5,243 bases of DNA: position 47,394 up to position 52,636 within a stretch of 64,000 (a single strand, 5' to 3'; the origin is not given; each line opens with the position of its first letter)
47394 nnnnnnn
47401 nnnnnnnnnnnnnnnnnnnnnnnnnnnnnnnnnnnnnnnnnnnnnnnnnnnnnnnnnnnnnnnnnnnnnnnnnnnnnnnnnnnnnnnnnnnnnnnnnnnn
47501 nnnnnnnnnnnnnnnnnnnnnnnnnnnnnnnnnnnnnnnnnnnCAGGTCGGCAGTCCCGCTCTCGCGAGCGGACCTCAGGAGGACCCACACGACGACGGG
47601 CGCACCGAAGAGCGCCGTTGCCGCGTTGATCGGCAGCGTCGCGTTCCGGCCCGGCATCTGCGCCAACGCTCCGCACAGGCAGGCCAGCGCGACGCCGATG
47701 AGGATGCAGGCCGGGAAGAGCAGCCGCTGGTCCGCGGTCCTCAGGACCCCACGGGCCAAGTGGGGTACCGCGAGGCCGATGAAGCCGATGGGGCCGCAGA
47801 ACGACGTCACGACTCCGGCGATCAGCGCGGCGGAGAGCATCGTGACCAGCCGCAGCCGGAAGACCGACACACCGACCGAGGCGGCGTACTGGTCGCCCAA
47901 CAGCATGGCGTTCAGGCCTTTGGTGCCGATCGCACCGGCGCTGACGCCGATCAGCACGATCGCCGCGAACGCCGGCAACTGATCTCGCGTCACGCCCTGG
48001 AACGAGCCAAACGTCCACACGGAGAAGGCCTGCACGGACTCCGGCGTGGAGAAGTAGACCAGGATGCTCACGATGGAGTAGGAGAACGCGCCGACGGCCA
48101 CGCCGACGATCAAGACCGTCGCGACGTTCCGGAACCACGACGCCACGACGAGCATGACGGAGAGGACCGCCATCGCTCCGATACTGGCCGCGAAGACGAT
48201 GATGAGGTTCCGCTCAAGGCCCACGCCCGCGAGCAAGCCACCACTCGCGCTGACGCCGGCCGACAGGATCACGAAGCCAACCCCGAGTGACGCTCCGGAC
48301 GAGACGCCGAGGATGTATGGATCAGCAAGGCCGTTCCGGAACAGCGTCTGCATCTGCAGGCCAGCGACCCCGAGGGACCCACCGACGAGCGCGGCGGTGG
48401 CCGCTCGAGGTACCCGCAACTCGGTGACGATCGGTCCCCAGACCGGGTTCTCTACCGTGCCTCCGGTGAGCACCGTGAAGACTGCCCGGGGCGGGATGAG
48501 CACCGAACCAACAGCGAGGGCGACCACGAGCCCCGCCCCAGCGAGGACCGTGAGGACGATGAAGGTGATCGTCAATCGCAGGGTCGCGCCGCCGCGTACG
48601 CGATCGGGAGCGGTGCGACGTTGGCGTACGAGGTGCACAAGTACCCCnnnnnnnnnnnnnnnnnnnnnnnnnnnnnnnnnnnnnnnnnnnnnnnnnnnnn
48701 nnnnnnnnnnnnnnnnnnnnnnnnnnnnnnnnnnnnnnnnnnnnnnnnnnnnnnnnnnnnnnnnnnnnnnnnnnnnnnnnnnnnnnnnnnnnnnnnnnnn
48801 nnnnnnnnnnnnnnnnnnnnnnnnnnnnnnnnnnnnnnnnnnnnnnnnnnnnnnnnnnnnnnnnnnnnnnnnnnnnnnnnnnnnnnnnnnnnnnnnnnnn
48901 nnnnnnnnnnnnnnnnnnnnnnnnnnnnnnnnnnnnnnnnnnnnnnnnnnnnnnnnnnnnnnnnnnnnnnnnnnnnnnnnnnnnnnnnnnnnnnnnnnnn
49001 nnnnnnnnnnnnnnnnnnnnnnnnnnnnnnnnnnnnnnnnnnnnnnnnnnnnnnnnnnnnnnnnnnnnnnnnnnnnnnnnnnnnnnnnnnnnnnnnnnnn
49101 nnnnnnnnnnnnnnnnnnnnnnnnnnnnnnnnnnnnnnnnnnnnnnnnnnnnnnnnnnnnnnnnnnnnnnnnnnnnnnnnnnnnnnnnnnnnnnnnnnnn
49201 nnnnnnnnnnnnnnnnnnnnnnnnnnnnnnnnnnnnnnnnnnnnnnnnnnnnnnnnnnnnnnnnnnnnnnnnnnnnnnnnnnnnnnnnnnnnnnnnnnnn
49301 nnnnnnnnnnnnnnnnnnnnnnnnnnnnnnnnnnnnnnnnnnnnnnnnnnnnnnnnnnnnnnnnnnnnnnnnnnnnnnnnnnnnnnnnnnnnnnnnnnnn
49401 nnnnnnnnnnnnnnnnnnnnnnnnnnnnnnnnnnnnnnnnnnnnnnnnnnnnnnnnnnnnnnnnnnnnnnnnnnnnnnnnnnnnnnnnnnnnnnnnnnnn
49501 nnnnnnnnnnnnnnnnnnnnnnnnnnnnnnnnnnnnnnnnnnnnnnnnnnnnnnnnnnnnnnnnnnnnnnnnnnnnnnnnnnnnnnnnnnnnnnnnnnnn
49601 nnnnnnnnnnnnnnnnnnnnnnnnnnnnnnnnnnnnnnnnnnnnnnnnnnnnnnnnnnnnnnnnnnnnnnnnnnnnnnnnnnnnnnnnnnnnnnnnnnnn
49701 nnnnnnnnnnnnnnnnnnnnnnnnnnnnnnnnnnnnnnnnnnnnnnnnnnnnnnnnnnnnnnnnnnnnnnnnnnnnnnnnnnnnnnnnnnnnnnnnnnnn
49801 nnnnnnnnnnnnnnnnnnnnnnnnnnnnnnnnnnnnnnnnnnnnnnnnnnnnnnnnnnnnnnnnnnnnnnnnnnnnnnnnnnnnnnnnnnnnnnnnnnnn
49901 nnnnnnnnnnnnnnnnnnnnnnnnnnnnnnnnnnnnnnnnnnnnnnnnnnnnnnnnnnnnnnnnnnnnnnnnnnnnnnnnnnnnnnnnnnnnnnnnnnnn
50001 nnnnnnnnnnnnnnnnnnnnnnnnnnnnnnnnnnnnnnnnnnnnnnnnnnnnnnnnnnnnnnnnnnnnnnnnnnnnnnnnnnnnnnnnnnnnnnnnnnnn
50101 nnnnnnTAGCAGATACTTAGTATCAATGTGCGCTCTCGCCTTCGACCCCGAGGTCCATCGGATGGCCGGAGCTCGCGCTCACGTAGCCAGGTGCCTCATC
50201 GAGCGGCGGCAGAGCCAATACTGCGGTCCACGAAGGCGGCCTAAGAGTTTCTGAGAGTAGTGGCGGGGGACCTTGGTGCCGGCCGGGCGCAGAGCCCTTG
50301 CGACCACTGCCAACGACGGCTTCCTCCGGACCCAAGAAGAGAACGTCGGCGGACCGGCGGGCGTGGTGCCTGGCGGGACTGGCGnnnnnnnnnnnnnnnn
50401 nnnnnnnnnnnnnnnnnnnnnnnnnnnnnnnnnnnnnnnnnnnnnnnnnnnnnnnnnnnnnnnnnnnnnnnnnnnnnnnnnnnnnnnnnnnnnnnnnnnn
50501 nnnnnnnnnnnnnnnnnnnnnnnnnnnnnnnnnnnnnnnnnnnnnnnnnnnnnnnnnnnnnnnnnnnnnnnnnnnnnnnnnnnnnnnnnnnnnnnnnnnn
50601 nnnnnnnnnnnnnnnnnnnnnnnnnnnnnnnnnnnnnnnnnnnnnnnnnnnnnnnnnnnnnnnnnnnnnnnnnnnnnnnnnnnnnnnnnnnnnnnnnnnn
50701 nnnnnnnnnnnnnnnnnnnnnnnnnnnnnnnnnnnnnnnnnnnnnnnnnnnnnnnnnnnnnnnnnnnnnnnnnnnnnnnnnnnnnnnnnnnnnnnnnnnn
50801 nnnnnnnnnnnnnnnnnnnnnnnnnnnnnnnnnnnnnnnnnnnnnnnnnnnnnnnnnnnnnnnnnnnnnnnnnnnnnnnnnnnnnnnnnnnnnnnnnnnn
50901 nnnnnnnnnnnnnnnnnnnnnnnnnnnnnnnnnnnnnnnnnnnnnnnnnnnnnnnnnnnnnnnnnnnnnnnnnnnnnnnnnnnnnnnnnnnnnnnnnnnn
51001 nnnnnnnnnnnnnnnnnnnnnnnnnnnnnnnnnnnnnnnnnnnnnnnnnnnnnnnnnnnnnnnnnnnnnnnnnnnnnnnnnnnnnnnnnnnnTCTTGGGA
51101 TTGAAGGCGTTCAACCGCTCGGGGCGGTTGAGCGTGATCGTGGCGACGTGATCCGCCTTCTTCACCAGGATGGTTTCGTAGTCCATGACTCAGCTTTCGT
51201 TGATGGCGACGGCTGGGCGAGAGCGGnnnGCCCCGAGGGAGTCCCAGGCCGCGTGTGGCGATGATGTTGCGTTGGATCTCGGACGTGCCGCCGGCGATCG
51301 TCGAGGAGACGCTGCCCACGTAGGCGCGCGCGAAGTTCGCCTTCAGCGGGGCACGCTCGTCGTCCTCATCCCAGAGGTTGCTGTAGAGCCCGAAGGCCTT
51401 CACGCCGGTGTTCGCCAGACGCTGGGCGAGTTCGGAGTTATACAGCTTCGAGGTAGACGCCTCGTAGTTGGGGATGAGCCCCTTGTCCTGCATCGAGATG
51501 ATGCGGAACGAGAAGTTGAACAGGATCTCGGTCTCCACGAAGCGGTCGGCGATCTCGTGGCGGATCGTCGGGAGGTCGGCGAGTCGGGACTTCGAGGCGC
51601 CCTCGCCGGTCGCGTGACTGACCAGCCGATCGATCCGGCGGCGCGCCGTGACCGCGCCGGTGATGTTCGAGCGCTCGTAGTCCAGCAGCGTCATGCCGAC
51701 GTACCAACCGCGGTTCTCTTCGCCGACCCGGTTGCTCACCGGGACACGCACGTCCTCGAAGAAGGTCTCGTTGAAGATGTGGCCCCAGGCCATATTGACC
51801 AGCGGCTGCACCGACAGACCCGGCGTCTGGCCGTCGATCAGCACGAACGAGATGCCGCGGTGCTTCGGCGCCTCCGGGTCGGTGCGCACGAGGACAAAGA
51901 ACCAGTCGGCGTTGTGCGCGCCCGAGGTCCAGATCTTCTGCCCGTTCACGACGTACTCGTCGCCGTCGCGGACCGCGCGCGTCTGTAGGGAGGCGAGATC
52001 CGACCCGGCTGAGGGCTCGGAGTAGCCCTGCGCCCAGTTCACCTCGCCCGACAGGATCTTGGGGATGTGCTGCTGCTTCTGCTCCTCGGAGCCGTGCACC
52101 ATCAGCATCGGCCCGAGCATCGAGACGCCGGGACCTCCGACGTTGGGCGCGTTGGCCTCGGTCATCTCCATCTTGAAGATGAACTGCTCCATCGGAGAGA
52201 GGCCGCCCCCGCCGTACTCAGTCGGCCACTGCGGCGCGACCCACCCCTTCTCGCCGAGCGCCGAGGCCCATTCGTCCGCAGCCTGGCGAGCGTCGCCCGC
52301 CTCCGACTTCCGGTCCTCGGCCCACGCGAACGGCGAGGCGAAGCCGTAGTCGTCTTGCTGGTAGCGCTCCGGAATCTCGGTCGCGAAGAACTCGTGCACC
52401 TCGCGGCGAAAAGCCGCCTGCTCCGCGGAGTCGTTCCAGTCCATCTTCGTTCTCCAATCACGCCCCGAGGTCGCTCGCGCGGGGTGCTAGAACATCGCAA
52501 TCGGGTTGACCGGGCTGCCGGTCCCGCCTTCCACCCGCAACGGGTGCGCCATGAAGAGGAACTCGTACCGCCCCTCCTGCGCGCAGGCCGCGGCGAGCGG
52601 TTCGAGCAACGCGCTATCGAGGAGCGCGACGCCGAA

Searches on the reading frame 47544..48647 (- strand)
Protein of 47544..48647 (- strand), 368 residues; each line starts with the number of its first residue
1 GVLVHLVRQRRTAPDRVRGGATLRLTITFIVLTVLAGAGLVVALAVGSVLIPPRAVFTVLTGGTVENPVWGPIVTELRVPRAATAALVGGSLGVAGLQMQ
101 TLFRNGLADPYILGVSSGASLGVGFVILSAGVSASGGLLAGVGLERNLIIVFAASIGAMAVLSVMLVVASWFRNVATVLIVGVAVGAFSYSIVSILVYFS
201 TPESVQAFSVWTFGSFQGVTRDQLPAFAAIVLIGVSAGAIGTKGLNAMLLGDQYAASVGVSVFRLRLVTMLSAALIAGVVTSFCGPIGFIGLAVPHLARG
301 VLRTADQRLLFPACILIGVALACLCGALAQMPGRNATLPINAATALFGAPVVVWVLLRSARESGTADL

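Call 15: search_protein_families(library=pfam, proteins=[window:47544-48647:-])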
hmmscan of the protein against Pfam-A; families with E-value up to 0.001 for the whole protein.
window:47544-48647:- (368 aa): 1 family
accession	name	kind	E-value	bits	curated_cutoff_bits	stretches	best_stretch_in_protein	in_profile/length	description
PF01032.23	FecCD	-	3.7e-67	227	26.5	1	39-358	5-311/311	FecCD transport family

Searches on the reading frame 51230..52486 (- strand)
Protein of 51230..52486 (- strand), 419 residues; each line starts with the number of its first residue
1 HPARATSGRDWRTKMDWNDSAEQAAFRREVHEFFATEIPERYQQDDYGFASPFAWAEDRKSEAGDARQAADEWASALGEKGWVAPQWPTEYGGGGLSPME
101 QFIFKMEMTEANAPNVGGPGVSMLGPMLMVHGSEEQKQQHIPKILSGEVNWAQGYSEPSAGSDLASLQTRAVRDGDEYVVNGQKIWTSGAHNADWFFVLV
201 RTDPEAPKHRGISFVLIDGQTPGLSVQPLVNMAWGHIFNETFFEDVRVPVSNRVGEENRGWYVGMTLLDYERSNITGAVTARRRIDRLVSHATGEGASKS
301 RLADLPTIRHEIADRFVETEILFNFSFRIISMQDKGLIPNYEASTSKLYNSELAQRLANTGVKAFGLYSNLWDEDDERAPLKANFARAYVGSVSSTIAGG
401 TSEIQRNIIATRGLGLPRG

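Call 15: search_protein_families(library=pfam, proteins=[window:51230-52486:-])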
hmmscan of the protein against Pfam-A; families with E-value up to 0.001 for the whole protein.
window:51230-52486:- (419 aa): 3 families
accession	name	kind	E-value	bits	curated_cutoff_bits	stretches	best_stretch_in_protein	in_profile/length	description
PF00441.29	Acyl-CoA_dh_1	-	7e-24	85.1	22.4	1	258-413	1-149/150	Acyl-CoA dehydrogenase, C-terminal domain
PF02770.24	Acyl-CoA_dh_M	-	4.6e-22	78.4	33.3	1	152-246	1-97/97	Acyl-CoA dehydrogenase, middle domain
PF02771.21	Acyl-CoA_dh_N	-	1.3e-16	61.4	22.9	1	21-148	2-113/113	Acyl-CoA dehydrogenase, N-terminal domain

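Call 45: find_homologous_proteins(query=window:51230-52486:-, max_evalue=1e-50)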
Query window:51230-52486:- (419 aa): 7979 proteins with E <= 1e-50 among 8000 candidates; the best 120 are listed.
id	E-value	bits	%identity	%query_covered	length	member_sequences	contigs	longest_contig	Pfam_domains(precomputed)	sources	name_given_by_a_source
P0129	3.2e-274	927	100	97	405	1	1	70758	PF02770.25,PF00441.30,PF02771.22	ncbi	-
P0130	4.5e-235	799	84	97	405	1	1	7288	PF02770.25,PF00441.30,PF02771.22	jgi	jgi:alkylation response protein AidB-like acyl-CoA dehydrogenase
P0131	4.7e-235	798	83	97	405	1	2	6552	PF02770.25,PF00441.30,PF02771.22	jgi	jgi:alkylation response protein AidB-like acyl-CoA dehydrogenase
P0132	1.2e-229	781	82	97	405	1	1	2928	PF02770.25,PF00441.30,PF02771.22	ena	-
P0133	3.9e-228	776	82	97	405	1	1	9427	PF02770.25,PF00441.30,PF02771.22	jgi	jgi:alkylation response protein AidB-like acyl-CoA dehydrogenase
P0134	1.6e-226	770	81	97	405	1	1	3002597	PF02770.25,PF00441.30,PF02771.22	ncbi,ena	-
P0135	8.0e-226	768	81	97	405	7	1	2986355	PF02770.25,PF00441.30,PF02771.22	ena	-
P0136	1.7e-219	747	82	92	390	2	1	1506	PF02770.25,PF00441.30,PF02771.22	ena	-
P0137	3.3e-210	717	76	96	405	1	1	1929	PF02770.25,PF00441.30,PF02771.22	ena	-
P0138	1.1e-207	708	75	97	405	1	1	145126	PF02770.25,PF00441.30,PF02771.22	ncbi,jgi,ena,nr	ncbi:MAG: acyl-CoA dehydrogenase family protein [Dehalococcoidia bacterium]|nr:acyl-CoA dehydrogenas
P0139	1.1e-207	708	73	97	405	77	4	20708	PF02770.25,PF00441.30,PF02771.22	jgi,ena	-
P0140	2.5e-206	704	73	97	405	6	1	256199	PF02770.25,PF00441.30,PF02771.22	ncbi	-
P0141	4.5e-206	703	75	97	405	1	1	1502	PF02770.25,PF00441.30,PF02771.22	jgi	jgi:alkylation response protein AidB-like acyl-CoA dehydrogenase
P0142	1.2e-204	698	75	97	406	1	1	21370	PF02770.25,PF00441.30,PF02771.22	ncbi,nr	ncbi:MAG: hypothetical protein GEU80_16145 [Dehalococcoidia bacterium]|nr:hypothetical protein [Deha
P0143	1.2e-203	695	73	97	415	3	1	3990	PF02770.25,PF00441.30,PF02771.22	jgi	-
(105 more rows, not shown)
